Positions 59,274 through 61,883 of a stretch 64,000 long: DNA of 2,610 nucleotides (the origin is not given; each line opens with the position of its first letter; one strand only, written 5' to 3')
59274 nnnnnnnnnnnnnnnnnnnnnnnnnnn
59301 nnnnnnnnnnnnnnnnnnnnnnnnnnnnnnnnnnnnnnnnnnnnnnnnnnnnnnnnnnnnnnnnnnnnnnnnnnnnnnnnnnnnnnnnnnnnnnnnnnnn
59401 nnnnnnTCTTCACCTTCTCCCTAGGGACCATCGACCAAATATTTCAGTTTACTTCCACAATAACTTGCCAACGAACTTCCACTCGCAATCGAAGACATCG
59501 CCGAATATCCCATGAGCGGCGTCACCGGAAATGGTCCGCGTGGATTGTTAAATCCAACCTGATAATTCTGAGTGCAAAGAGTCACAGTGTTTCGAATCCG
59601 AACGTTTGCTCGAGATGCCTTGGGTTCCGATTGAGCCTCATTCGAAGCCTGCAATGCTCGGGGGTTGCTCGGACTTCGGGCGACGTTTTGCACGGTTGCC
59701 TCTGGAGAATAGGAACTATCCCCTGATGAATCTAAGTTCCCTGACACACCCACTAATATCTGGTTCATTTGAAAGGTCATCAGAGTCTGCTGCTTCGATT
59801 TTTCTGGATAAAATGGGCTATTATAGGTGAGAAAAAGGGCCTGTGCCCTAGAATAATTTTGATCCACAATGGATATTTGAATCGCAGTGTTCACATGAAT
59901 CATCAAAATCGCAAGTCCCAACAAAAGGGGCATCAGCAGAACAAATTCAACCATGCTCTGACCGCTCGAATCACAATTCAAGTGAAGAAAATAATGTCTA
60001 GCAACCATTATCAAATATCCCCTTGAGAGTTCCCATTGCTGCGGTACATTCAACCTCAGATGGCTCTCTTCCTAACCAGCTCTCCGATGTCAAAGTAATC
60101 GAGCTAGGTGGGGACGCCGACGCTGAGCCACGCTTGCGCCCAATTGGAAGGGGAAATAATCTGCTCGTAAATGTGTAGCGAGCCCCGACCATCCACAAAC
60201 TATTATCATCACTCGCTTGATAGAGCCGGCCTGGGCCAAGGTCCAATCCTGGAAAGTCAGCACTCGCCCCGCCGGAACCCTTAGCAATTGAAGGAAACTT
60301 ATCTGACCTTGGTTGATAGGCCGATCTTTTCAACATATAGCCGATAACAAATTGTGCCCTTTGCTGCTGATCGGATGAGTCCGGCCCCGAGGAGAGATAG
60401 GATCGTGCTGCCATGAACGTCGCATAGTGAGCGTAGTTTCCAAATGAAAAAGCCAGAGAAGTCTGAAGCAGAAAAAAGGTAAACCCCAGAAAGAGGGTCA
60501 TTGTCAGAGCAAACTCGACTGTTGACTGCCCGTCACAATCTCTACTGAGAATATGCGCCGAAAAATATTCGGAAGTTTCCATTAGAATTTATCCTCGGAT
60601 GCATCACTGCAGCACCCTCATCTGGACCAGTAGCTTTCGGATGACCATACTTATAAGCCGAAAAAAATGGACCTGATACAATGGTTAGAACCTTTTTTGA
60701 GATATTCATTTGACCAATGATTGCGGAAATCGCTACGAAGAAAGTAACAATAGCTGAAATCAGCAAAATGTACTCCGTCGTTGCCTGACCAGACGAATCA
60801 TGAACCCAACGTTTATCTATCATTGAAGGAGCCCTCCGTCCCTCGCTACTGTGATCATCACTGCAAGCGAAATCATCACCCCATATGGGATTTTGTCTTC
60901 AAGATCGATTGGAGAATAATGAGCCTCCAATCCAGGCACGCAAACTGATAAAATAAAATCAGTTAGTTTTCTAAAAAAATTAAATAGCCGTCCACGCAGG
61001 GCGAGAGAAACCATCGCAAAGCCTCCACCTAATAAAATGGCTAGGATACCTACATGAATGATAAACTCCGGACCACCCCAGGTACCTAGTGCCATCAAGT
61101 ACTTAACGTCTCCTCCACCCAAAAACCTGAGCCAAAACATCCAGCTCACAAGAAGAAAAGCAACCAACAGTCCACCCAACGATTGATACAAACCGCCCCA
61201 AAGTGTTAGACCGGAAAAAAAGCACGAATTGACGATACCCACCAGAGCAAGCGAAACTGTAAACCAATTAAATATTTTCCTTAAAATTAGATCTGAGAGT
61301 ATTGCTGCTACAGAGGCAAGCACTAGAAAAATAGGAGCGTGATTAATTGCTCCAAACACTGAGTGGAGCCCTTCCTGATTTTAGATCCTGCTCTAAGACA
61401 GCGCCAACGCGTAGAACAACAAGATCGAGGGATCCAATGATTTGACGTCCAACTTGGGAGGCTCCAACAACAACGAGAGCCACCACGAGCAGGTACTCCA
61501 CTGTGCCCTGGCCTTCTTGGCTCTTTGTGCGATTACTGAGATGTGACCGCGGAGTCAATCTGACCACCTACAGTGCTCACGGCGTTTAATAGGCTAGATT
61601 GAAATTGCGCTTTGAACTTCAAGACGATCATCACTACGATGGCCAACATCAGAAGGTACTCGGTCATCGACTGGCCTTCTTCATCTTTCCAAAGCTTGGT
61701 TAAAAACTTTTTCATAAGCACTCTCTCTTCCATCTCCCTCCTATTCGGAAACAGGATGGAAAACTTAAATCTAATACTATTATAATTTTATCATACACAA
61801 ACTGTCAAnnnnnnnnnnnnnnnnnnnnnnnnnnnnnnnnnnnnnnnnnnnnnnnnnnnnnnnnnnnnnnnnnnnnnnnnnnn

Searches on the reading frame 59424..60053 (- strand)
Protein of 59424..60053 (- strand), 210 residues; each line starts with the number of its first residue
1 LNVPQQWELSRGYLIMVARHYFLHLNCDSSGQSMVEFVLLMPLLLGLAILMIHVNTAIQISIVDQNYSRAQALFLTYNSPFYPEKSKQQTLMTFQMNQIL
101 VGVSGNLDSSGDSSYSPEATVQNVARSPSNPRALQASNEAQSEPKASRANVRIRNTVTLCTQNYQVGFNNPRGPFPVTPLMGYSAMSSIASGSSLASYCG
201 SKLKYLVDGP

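Call 5: search_protein_families(library=pfam, proteins=[window:59424-60053:-], max_evalue=0.1)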
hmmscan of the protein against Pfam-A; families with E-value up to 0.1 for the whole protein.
window:59424-60053:- (210 aa): 2 families
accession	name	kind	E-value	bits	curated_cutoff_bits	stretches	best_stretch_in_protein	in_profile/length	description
PF07811.17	TadE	-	0.00056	20.4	22.9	1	31-53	1-23/43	TadE-like protein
PF03074.21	GCS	-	0.054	13.2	25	1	42-89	214-261/372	Glutamate-cysteine ligase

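Call 51: search_protein_families(library=ncbifam, proteins=[window:59424-60053:-], max_evalue=0.01)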
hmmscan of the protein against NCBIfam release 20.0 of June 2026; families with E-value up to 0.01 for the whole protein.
window:59424-60053:- (210 aa): 0 families

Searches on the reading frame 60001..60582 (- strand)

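Call 5: search_protein_families(library=pfam, proteins=[window:60001-60582:-], max_evalue=0.1)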
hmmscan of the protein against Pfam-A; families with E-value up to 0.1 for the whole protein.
window:60001-60582:- (194 aa): 2 families
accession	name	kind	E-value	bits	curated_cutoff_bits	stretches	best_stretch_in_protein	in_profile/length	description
PF07811.17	TadE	-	2.4e-07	31.2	22.9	1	18-60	1-43/43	TadE-like protein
PF05982.17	Sbt_1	-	0.065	13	27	1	18-64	220-266/308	Na+-dependent bicarbonate transporter superfamily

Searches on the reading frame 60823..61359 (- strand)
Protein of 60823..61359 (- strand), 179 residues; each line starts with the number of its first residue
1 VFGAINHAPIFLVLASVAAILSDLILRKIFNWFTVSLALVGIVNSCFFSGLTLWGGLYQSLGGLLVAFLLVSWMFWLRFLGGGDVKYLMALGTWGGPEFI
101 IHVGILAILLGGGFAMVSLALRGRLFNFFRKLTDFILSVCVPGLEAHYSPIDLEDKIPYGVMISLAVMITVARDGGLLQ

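Call 5: search_protein_families(library=pfam, proteins=[window:60823-61359:-], max_evalue=0.1)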
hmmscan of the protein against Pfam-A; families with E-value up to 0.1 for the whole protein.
window:60823-61359:- (179 aa): 1 family
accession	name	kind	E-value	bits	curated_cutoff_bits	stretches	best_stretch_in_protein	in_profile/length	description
PF01478.23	Peptidase_A24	-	2.1e-10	41.4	26.5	1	10-115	1-103/104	Type IV leader peptidase family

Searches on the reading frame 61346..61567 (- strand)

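Call 5: search_protein_families(library=pfam, proteins=[window:61346-61567:-], max_evalue=0.1)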
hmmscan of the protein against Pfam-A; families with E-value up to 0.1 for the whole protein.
window:61346-61567:- (74 aa): 1 family
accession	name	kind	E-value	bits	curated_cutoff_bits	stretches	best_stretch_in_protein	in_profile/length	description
PF04021.17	Class_IIIsignal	-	0.052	13.9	23.7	1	19-34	3-18/27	Class III signal peptide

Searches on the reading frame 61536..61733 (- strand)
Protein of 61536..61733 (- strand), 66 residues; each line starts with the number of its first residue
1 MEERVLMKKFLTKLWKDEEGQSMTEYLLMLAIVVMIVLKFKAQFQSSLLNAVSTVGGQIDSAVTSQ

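Call 5: search_protein_families(library=pfam, proteins=[window:61536-61733:-], max_evalue=0.1)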
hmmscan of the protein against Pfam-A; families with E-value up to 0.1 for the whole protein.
window:61536-61733:- (66 aa): 2 families
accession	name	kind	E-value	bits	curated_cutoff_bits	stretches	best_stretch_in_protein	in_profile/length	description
PF16982.10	Flp1_like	-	1.7e-06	27.8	33.5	1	13-56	1-44/49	Putative Flagellin, Flp1-like, domain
PF04964.19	Flp_Fap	-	0.045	14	32.2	1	15-52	2-39/46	Flp/Fap pilin component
